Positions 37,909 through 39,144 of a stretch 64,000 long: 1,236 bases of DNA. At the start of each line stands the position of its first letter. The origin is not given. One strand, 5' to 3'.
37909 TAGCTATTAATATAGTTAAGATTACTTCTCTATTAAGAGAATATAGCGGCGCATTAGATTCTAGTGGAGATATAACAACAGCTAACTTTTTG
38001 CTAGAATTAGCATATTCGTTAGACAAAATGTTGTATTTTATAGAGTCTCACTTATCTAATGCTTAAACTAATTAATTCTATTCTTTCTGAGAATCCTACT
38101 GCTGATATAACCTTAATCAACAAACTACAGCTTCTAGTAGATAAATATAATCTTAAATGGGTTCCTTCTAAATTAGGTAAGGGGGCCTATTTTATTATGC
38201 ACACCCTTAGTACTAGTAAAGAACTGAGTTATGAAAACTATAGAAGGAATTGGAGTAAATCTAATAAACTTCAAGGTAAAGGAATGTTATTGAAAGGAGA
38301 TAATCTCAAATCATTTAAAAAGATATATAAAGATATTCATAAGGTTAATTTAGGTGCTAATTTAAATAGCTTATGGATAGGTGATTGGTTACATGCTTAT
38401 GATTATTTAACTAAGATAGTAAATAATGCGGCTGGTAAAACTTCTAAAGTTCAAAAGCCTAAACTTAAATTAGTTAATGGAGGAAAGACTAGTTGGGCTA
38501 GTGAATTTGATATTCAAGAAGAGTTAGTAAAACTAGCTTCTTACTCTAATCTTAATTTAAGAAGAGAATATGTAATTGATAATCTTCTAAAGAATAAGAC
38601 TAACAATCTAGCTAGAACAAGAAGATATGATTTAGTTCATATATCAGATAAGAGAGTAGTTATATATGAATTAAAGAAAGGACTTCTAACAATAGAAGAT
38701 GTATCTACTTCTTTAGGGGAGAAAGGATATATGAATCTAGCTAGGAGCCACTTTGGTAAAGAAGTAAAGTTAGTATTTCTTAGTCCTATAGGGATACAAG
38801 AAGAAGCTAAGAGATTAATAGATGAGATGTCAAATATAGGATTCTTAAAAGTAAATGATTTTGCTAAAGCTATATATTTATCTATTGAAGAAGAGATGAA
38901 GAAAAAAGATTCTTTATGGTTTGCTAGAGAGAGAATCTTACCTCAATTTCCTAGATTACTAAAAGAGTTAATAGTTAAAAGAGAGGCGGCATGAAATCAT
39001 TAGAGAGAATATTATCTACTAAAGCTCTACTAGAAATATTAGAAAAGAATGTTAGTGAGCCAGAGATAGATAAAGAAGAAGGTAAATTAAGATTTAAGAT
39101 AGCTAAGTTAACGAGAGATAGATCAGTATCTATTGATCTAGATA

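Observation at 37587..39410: Opposite-strand moron cluster (Dps-like, unknown 311 aa, SWIM zinc finger) inserted between the scaffold and portal genes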

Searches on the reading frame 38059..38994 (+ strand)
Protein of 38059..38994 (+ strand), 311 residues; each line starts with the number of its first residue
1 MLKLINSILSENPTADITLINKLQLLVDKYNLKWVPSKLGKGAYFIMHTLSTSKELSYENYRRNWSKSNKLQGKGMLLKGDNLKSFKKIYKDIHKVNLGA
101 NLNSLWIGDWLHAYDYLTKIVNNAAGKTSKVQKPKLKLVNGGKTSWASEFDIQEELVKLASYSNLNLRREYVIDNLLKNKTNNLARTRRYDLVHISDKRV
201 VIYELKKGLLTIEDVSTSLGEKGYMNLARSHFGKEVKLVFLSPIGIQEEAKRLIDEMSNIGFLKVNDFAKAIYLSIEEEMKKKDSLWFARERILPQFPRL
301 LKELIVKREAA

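Call 3: search_protein_families(library=pfam, proteins=[window:38059-38994:+], max_evalue=0.1)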
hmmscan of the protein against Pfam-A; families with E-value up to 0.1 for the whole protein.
window:38059-38994:+ (311 aa): 0 families

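Call 4: search_protein_families(library=phrogs, proteins=[window:38059-38994:+], max_evalue=0.01)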
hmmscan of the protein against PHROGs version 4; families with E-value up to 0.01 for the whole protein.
window:38059-38994:+ (311 aa): 2 families
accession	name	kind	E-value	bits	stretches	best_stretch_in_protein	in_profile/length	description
phrog_37791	-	unknown function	1.4e-28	100.8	1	4-274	8-287/313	-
phrog_19283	-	unknown function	0.0056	17.7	0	244-268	40-64/86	-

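Call 6: search_protein_families(library=ncbifam, proteins=[window:38059-38994:+], max_evalue=0.1)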
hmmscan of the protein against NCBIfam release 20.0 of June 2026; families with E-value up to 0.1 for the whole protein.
window:38059-38994:+ (311 aa): 0 families

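Call 7: search_protein_families(library=padloc, proteins=[window:38059-38994:+], max_evalue=0.1)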
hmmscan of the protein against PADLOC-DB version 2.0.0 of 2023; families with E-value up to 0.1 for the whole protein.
window:38059-38994:+ (311 aa): 1 family
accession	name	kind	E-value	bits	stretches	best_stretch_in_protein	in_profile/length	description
PDLC02083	Cas4_II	-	0.054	11.9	1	152-279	42-162/186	-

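Call 9: search_dna_similar(query=window:38059-38994:+, collection=phages, mode=protein, max_rows=30, max_evalue=0.001)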
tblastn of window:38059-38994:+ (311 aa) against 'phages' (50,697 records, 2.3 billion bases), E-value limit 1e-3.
Records with a match: 10; places in all: 10; records where one place covers at least 80% of the query: 10.
Best place of each record, by identity: <60% 10.
By first word of the organism name: Microcystis 8; Cyanophage 1; Microcoleus 1.
By host as written in the record: Microcystis aeruginosa FACHB524 4; - 3; Microcystis aeruginosa 2; Cyanobacteria 1.
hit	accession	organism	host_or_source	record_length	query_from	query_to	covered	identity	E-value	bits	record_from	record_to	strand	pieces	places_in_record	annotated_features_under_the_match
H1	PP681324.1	Microcystis phage MaMV-DL02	Microcystis aeruginosa FACHB524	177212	4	273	87%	30.7%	7e-31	127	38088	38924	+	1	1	hypothetical protein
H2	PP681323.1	Microcystis phage MaMV-DL01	Microcystis aeruginosa FACHB524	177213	4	273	87%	30.7%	7e-31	127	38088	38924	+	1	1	hypothetical protein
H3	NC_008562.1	Microcystis phage LMM01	-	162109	4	273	87%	30.4%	3e-30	126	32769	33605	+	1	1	hypothetical protein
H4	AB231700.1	Microcystis phage LMM01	-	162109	4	273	87%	30.4%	3e-30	126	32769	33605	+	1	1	hypothetical protein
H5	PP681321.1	Microcystis phage MaMV-CH01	Microcystis aeruginosa FACHB524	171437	4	273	87%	30.1%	1e-29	124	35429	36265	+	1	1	hypothetical protein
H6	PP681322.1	Microcystis phage MaMV-CH02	Microcystis aeruginosa FACHB524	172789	4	273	87%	30.1%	1e-29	124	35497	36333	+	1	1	hypothetical protein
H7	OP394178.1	Cyanophage MaMV-DH01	Cyanobacteria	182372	4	273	87%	30.1%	1e-29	124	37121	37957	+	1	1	hypothetical protein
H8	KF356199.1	Microcystis phage MaMV-DC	Microcystis aeruginosa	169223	4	273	87%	30.0%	1e-28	121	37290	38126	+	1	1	hypothetical protein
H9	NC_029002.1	Microcystis phage MaMV-DC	Microcystis aeruginosa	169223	4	273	87%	30.0%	1e-28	121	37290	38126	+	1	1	hypothetical protein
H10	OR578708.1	Microcoleus phage My-WqHQDG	river water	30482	15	276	84%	26.8%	3e-19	94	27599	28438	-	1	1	hypothetical protein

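Call 10: get_annotated_region(hit=H3, flank=5000)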
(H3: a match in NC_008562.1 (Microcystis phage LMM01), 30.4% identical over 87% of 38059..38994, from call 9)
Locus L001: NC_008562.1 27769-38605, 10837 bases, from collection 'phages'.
description: Microcystis phage Ma-LMM01 DNA, complete genome.
organism: Microcystis phage LMM01 (NCBI taxid 2856824)
taxonomy: Viruses; Duplodnaviria; Heunggongvirae; Uroviricota; Caudoviricetes; Fukuivirus; Fukuivirus LMM01
host: -; source: -; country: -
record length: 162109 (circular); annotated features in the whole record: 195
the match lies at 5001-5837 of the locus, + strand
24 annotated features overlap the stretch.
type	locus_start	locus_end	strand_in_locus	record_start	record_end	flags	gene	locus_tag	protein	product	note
CDS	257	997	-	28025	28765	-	-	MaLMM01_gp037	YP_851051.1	kinase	FEIS:MAP_037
CDS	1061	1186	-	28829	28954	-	-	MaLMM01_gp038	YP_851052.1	hypothetical protein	FEIS:MAP_038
CDS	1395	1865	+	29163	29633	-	-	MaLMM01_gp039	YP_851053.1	hypothetical protein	FEIS:MAP_039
CDS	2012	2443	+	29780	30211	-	-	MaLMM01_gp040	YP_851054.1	hypothetical protein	FEIS:MAP_040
CDS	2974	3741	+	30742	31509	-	-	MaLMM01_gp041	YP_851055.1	hypothetical protein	FEIS:MAP_041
CDS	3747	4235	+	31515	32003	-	-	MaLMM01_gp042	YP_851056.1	hypothetical protein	FEIS:MAP_042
CDS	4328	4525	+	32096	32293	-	-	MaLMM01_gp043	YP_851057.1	hypothetical protein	FEIS:MAP_043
CDS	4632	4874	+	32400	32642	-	-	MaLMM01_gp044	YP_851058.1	hypothetical protein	FEIS:MAP_044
CDS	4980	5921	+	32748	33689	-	-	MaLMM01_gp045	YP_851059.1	hypothetical protein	FEIS:MAP_045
CDS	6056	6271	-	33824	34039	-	-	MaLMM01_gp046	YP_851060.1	hypothetical protein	FEIS:MAP_046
tRNA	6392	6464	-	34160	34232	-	-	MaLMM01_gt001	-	tRNA-Met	-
CDS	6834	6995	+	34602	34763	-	-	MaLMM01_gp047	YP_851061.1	hypothetical protein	FEIS:MAP_047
CDS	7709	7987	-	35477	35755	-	-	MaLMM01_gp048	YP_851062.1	hypothetical protein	FEIS:MAP_048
CDS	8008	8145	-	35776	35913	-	-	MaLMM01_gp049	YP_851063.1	hypothetical protein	FEIS:MAP_049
repeat_region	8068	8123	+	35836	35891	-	-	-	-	-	56 bp repeat unit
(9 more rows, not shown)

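Call 11: get_annotated_region(hit=H10, flank=5000)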
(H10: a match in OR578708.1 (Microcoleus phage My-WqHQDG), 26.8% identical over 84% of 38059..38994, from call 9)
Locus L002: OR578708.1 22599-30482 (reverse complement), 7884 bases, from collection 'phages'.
description: Microcoleus phage My-WqHQDG, partial genome.
organism: Microcoleus phage My-WqHQDG (NCBI taxid 3084964)
taxonomy: Viruses; Duplodnaviria; Heunggongvirae; Uroviricota; Caudoviricetes
host: -; source: river water; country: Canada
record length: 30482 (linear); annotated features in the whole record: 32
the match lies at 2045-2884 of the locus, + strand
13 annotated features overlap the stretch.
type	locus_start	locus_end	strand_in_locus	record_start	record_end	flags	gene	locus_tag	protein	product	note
CDS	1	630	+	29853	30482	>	-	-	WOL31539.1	hypothetical protein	-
CDS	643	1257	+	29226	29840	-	-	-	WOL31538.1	hypothetical protein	-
CDS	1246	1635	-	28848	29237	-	-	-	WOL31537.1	hypothetical protein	-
CDS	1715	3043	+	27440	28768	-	-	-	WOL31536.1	hypothetical protein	-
CDS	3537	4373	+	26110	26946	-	-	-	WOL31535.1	hypothetical protein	-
CDS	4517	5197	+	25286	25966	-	-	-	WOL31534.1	hypothetical protein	-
CDS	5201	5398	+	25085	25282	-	-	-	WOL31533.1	hypothetical protein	-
CDS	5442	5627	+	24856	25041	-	-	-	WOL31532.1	hypothetical protein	-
CDS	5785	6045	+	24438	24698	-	-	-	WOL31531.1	hypothetical protein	-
CDS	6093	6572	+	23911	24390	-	-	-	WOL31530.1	hypothetical protein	-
CDS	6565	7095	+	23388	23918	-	-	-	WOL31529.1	hypothetical protein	-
CDS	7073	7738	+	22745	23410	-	-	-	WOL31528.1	hypothetical protein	-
CDS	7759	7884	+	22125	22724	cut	-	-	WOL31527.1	hypothetical protein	-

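Call 23: find_homologous_proteins(query=window:38059-38994:+, max_evalue=0.001)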
Query window:38059-38994:+ (311 aa): 1 proteins with E <= 0.001 among 2483 candidates.
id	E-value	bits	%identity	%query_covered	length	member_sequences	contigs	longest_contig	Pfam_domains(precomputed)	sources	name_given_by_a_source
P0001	2.1e-197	673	100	100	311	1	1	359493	-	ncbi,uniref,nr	ncbi:hypothetical protein H6G33_09395 [Calothrix sp. FACHB-1219]|uniref:hypothetical protein n=1 Tax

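Call 25: find_encoding_contigs(protein=P0001, flank=10000, max_places=4)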
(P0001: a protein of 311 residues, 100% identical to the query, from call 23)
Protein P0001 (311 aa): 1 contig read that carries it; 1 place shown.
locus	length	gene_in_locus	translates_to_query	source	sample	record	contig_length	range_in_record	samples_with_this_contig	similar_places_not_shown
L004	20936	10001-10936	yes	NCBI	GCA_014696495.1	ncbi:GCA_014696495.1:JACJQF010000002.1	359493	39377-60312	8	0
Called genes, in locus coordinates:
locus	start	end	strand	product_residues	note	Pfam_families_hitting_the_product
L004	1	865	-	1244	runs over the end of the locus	-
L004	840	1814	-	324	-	-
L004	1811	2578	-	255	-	-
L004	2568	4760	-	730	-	-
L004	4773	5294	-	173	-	-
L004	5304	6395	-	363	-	-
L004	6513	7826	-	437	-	PF03864:Phage_cap_E (weak)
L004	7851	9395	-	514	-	-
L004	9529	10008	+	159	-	PF00210:Ferritin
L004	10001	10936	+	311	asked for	-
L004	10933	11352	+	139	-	-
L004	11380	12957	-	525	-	PF06074:Portal_Mu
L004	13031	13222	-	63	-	-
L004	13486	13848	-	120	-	-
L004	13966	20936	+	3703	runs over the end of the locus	-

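Call 34: search_protein_representatives(protein=window:38059-38994:+)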
Query: 311 residues. Proteins with E-value up to 0.001 (for the whole library): 105; up to 1e-10: 61; up to 1e-30: 11. The best 105 are listed.
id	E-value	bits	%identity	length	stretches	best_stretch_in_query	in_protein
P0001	6.7e-198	672.5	100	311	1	1-311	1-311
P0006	3.3e-41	158.2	37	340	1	4-305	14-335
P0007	4.2e-40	154.6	41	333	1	1-301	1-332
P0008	1.6e-38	149.4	34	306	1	11-300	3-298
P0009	1.9e-36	142.6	37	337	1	4-305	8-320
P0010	1.1e-35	140.1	38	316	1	5-291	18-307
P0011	3.3e-33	131.9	35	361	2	102-301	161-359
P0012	6.3e-33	131.0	35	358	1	3-257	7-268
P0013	2.1e-31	126.0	34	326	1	14-302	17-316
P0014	6.6e-31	124.4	39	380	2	69-252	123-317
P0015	7.5e-31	124.2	34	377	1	6-258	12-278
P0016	2.1e-28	116.2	31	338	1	5-299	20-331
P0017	1.3e-26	110.3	36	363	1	6-269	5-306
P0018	1.2e-25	107.1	37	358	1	5-260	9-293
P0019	1.4e-25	106.9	34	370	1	2-302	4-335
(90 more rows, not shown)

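Call 36: search_solved_structures(query=A3, max_evalue=10, show_alignments=2)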
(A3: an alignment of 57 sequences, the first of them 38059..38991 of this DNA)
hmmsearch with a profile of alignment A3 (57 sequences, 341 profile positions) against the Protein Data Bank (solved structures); distinct sequences matched with E-value up to 10: 5.
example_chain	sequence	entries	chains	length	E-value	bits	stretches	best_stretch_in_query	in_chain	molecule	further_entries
2vld_A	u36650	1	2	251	0.00055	22.5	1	216-276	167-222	Endonuclease NucS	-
5gke_A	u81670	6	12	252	0.0037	19.8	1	215-276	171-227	Endonuclease EndoMS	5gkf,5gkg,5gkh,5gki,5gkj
3c2p_A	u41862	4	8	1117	0.3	13.5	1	80-163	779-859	Virion RNA polymerase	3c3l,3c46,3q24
3q0a_A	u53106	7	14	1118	0.3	13.5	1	80-163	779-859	Virion RNA polymerase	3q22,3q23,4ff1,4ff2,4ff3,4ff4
2po4_A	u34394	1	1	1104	0.3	13.5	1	80-163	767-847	Virion RNA polymerase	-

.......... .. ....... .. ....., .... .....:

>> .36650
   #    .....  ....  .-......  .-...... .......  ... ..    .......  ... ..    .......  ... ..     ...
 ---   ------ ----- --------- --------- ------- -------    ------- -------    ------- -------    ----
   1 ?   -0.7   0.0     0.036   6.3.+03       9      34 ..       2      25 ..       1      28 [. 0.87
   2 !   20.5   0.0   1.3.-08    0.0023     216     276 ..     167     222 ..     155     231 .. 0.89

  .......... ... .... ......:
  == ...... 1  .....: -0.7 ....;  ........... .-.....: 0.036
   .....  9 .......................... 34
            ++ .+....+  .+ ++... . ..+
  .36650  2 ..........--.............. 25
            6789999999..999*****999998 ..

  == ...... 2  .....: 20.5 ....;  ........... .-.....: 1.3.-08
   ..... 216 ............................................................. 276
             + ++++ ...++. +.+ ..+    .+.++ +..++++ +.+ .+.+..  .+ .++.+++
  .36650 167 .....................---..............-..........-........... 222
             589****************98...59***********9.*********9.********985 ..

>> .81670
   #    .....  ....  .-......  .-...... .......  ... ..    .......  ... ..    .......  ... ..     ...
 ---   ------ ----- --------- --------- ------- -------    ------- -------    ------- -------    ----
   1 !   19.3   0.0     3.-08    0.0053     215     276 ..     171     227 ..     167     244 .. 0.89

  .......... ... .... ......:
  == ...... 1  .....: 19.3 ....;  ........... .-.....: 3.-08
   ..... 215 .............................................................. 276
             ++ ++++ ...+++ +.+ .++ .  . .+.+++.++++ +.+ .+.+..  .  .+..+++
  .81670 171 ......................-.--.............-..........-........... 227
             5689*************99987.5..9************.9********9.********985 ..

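Call 37: search_protein_families(library=pfam, alignment_id=A3, max_evalue=0.01)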
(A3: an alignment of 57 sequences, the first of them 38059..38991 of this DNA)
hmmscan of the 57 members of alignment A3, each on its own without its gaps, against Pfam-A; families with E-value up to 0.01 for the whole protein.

A. member 1, window:38059-38991:+ (311 aa): 0 families

B. families by the number of members that match (of 57 scanned): 10 families
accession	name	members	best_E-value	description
PF04383.19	KilA-N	5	3.4e-22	KilA-N domain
PF09669.15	Phage_pRha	3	1.1e-10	Phage regulatory protein Rha (Phage_pRha)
PF01939.22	NucS_C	2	0.00046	Endonuclease NucS C-terminal domain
PF02498.22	Bro-N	1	1.4e-10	BRO family, N-terminal domain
PF18301.6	preATP-grasp_3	1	0.0019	pre ATP-grasp 3 domain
PF18742.7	DpnII-MboI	1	0.0042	REase_DpnII-MboI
PF10009.15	DUF2252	1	0.0044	Uncharacterized protein conserved in bacteria (DUF2252)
PF03501.21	S10_plectin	1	0.0069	Plectin/S10 domain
PF08439.15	Peptidase_M3_N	1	0.007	Oligopeptidase F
PF09432.15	THP2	1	0.0085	Tho complex subunit THP2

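Call 53: predict_structure(alignment_id=A4)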
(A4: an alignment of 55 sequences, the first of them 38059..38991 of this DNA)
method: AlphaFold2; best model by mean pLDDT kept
length: 311 residues; sequences in the alignment: 55
mean_pLDDT: 91.1   pTM: 0.63
mean pLDDT of the five models: 91.1, 90.9, 90.8, 90.7, 90.6
residues with pLDDT >= 90: 256; 70-90: 28; 50-70: 7; < 50: 20
segments of 3 or more residues with pLDDT < 50: 123-142
pLDDT, mean of each block of 10 residues (from residue 1): 93 97 94 96 97 91 90 97 98 96 97 93 46 40 74 97 97 88 88 98 97 97 97 98 96 98 98 98 97 95 88 78
secondary structure, 60 per line:
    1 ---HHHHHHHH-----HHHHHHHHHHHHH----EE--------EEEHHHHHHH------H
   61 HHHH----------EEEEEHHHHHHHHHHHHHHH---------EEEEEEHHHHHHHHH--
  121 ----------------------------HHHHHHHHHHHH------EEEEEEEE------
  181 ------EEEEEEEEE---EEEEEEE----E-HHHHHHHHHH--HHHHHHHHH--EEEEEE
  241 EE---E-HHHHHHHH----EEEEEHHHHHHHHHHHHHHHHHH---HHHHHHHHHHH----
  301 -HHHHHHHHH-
elements in order: H4-11 H17-29 E44-46 H47-53 H60-64 E75-79 H80-94 E104-109 H110-118 H149-160 E167-174 E187-195 E199-205 H212-221 H224-232 E235-242 H248-255 E260-264 H265-282 H286-296 H302-310

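Call 64: find_encoding_contigs(protein=P0007, flank=8000, max_places=3)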
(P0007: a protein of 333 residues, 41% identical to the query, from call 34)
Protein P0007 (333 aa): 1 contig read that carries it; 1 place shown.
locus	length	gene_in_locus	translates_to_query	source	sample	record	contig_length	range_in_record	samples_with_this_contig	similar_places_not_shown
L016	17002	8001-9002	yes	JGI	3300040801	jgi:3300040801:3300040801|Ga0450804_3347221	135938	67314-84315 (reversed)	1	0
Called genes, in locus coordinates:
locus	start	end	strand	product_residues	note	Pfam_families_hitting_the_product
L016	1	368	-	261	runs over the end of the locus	-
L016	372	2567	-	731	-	-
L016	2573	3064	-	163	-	-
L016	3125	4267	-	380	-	-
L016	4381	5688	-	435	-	PF03864:Phage_cap_E (faint)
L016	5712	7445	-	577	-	PF19846:DUF6321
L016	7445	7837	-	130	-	-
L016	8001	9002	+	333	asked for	-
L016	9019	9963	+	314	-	PF01368:DHH (weak), PF02272:DHHA1 (weak)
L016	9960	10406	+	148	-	-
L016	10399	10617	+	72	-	-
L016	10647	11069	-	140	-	-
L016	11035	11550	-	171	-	-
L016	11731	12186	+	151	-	-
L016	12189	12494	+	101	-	-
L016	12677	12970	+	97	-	-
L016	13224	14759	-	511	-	PF06074:Portal_Mu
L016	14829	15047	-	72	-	-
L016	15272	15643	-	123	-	-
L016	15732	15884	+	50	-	-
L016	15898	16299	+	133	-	-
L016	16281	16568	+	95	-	-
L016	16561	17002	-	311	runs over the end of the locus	-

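Call 65: find_encoding_contigs(protein=P0006, flank=8000, max_places=2)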
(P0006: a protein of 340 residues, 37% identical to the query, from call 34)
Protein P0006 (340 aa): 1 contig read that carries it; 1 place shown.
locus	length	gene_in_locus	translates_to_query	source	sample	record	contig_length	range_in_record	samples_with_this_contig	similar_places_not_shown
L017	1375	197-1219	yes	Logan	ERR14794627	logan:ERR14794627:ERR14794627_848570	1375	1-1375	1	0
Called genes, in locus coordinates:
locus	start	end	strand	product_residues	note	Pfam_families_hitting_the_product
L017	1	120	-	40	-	?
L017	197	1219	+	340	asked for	-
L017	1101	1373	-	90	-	?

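Call 66: find_encoding_contigs(protein=P0009, flank=8000, max_places=2)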
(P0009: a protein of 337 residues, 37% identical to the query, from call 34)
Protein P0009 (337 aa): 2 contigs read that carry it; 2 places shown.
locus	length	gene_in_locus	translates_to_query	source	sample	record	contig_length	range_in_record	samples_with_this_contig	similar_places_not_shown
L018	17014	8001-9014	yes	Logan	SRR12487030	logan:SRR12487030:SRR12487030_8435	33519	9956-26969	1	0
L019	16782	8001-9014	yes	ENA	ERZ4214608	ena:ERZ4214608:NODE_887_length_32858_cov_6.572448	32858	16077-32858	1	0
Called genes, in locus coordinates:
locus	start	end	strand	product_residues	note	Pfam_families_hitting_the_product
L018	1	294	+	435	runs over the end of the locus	-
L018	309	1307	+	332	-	PF00268:Ribonuc_red_sm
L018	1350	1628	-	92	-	-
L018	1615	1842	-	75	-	-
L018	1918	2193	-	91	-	-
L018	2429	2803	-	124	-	-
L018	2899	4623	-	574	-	-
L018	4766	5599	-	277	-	PF01541:GIY-YIG (weak)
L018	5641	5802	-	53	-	-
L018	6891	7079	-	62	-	-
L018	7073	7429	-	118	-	-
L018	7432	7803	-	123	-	-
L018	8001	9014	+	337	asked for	-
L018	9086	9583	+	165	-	-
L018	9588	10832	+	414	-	PF03237:Terminase_6N (weak)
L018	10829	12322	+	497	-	-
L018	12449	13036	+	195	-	-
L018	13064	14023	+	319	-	-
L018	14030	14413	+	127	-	-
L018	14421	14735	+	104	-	-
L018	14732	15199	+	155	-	-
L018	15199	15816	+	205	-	-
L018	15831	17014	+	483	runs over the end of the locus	PF04984:Phage_sheath_1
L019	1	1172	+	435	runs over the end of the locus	-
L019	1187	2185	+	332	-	PF00268:Ribonuc_red_sm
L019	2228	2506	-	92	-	-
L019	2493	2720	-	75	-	-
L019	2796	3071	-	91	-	-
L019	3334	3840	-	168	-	-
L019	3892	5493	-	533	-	-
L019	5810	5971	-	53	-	-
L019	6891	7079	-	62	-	-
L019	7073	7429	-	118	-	-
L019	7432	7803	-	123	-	-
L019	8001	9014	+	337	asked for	-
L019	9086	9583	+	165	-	-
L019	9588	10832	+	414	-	PF03237:Terminase_6N (weak)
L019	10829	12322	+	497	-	-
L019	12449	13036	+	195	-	-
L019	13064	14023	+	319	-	-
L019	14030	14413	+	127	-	-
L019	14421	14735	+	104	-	-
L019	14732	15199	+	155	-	-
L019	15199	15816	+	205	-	-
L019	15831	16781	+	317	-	?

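Call 67: find_encoding_contigs(protein=P0008, flank=8000, max_places=2)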
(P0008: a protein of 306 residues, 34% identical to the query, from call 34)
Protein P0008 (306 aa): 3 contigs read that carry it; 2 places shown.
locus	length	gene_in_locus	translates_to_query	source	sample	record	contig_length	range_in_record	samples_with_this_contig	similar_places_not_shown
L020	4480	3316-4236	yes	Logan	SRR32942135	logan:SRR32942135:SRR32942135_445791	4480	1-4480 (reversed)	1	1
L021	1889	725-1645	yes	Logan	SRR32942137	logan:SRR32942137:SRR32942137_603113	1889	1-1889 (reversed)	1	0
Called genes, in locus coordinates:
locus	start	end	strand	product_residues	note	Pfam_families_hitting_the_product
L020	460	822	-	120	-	-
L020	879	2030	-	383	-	-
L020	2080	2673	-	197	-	-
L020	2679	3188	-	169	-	-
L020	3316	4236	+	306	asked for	-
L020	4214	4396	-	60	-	-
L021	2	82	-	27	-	?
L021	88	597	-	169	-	-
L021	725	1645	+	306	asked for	-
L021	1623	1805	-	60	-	-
